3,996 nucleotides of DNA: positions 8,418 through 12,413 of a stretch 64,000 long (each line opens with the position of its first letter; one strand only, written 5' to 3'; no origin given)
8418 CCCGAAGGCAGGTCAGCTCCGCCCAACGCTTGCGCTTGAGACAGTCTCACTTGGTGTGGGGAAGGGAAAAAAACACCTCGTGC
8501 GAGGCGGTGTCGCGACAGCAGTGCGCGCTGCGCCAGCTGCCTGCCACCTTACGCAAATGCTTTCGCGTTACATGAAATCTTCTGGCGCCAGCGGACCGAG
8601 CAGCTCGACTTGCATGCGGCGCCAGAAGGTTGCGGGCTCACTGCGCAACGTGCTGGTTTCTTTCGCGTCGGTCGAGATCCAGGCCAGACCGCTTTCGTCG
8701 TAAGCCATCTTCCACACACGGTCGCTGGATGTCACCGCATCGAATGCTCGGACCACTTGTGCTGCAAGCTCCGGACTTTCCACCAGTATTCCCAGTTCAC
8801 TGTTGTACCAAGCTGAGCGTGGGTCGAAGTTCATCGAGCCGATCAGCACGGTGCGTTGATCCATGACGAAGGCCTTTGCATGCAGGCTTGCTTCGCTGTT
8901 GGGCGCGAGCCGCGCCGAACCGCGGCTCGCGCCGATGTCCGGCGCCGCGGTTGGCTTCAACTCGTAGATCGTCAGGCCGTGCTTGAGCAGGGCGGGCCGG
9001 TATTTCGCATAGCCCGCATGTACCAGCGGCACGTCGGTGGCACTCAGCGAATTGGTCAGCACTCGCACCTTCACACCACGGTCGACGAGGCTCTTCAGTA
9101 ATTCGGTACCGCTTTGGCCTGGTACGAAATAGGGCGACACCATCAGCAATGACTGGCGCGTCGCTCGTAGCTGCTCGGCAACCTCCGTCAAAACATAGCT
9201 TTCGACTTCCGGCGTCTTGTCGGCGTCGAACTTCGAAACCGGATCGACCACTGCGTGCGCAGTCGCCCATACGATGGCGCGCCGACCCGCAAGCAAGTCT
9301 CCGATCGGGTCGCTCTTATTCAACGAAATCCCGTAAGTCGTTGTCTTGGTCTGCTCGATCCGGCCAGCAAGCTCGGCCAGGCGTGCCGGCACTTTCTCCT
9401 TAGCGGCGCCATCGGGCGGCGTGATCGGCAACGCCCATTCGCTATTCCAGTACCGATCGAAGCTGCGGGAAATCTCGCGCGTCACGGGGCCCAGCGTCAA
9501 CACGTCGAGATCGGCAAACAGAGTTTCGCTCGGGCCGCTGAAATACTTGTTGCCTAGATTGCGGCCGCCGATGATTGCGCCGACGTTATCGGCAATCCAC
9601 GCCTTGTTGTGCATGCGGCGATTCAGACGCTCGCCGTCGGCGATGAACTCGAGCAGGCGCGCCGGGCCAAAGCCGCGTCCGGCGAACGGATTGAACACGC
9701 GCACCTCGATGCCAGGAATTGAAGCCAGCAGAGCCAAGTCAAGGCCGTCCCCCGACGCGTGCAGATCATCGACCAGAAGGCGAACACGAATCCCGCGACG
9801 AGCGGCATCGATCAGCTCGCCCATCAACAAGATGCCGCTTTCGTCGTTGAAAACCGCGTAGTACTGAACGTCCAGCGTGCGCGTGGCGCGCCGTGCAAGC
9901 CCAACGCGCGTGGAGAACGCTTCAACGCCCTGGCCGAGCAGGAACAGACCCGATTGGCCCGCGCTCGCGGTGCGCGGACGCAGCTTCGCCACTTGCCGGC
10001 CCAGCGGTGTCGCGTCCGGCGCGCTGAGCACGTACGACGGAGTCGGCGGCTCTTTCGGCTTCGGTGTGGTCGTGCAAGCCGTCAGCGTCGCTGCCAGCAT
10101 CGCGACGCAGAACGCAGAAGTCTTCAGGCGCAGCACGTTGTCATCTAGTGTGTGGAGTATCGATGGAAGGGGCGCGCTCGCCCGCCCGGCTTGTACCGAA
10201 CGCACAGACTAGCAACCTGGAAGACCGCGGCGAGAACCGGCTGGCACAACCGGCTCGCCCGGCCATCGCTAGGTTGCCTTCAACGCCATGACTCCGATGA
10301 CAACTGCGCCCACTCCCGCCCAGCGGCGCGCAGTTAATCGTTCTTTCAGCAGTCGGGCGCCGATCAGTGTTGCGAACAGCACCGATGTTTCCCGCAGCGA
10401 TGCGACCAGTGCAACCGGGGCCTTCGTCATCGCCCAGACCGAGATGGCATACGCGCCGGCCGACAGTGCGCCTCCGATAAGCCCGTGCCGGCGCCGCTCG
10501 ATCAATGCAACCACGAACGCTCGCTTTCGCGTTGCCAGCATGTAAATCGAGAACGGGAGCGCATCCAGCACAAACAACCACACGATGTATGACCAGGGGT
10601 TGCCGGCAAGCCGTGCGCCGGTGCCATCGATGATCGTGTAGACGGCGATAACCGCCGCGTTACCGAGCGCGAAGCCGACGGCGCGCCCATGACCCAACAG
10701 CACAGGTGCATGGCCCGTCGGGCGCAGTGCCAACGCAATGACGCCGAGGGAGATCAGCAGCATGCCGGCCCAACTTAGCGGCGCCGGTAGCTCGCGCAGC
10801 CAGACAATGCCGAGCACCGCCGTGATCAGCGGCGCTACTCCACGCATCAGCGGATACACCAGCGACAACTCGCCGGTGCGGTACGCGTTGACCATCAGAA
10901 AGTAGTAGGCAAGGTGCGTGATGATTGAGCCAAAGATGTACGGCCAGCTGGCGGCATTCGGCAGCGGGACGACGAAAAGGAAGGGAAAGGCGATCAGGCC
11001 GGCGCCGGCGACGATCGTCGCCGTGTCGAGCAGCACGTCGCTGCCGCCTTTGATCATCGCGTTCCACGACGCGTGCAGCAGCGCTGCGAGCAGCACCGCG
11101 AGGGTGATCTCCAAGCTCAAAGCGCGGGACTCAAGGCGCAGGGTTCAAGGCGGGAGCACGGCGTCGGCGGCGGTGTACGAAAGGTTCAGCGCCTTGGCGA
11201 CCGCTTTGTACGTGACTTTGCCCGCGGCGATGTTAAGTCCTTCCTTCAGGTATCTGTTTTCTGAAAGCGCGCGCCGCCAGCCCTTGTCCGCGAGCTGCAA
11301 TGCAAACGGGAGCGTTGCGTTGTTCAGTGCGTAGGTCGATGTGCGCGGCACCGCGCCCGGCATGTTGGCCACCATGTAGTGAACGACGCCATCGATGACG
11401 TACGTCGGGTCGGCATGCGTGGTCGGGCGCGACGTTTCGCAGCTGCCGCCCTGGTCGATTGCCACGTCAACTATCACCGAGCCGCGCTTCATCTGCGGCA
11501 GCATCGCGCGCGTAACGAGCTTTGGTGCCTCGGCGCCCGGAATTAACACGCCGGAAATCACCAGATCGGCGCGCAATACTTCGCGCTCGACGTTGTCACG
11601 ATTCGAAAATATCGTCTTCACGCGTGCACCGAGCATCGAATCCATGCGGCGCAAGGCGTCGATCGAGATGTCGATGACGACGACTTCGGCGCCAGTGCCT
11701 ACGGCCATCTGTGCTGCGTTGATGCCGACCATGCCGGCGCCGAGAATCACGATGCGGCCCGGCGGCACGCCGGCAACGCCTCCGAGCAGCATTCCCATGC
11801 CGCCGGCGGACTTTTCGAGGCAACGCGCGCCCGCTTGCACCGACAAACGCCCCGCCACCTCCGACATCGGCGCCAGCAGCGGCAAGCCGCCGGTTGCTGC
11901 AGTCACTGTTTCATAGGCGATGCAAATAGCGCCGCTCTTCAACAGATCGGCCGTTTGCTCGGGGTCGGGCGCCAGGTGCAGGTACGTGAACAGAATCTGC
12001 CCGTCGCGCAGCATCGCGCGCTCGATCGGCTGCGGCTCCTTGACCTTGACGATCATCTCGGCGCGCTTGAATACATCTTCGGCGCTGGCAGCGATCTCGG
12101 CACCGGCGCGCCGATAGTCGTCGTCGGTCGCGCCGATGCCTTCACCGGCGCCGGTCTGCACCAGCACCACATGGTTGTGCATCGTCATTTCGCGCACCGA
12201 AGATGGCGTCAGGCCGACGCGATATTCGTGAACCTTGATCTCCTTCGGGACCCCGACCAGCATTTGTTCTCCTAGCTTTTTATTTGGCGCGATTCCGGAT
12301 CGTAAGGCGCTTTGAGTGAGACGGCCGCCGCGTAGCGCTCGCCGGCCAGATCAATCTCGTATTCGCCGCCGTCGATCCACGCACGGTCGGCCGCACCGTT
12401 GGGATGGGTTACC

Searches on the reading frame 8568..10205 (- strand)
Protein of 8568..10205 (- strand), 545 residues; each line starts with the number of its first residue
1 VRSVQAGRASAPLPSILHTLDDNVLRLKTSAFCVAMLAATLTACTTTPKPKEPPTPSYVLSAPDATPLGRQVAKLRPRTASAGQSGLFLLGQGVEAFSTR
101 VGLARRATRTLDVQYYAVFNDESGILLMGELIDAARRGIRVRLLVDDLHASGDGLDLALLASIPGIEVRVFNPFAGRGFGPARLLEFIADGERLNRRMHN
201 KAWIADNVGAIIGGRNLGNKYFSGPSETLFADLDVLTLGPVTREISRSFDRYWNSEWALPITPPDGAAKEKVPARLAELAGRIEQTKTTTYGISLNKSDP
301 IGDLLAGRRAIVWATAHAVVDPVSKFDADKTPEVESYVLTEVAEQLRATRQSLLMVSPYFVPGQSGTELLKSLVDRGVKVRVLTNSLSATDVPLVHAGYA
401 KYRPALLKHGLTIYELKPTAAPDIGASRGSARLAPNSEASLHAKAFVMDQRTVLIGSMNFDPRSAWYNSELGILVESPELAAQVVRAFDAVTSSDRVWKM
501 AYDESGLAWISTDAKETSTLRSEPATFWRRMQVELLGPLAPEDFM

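Call 41: search_protein_families(library=pfam, proteins=[window:8568-10205:-], max_evalue=0.0001)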
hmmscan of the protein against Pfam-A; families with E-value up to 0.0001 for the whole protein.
window:8568-10205:- (545 aa): 2 families
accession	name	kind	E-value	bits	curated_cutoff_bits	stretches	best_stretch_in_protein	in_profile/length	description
PF13091.12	PLDc_2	-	4.5e-34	117.6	27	2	344-490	3-130/132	PLD-like domain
PF00614.28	PLDc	-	1.2e-08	35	21.9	0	440-464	4-28/28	Phospholipase D Active site motif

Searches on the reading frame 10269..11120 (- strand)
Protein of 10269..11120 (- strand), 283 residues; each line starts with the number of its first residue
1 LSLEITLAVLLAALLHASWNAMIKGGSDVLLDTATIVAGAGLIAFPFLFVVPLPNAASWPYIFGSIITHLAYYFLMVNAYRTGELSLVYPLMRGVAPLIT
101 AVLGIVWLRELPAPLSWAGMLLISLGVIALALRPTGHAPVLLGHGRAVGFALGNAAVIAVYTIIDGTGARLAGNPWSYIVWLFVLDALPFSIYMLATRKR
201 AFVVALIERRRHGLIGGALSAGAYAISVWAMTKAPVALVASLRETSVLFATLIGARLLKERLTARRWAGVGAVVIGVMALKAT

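Call 41: search_protein_families(library=pfam, proteins=[window:10269-11120:-], max_evalue=0.0001)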
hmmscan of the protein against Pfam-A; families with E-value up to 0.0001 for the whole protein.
window:10269-11120:- (283 aa): 2 families
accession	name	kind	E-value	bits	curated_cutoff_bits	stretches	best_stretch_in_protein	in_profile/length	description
PF00892.27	EamA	-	4.8e-17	62.9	28.2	2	147-278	3-131/135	EamA-like transporter family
PF10639.15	TMEM234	-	5.1e-05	23.8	30.1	0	72-128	58-110/113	Putative transmembrane family 234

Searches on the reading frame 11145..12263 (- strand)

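Call 41: search_protein_families(library=pfam, proteins=[window:11145-12263:-], max_evalue=0.0001)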
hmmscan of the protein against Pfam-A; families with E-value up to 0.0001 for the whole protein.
window:11145-12263:- (372 aa): 5 families
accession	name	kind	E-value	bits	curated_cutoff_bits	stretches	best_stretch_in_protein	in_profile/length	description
PF01262.27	AlaDh_PNT_C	-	2.2e-84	282.6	23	1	141-353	1-214/214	Alanine dehydrogenase/PNT, C-terminal domain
PF05222.21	AlaDh_PNT_N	-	8e-48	162.6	30.4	1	4-137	1-136/136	Alanine dehydrogenase/PNT, N-terminal domain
PF07992.20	Pyr_redox_2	-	7e-08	32.7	26.1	1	114-225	97-198/291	Pyridine nucleotide-disulphide oxidoreductase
PF00070.33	Pyr_redox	-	2.1e-06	28.6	22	1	170-224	1-54/82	Pyridine nucleotide-disulphide oxidoreductase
PF02826.25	2-Hacid_dh_C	-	7.9e-05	22.5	25.1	0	170-268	38-127/178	D-isomer specific 2-hydroxyacid dehydrogenase, NAD binding domain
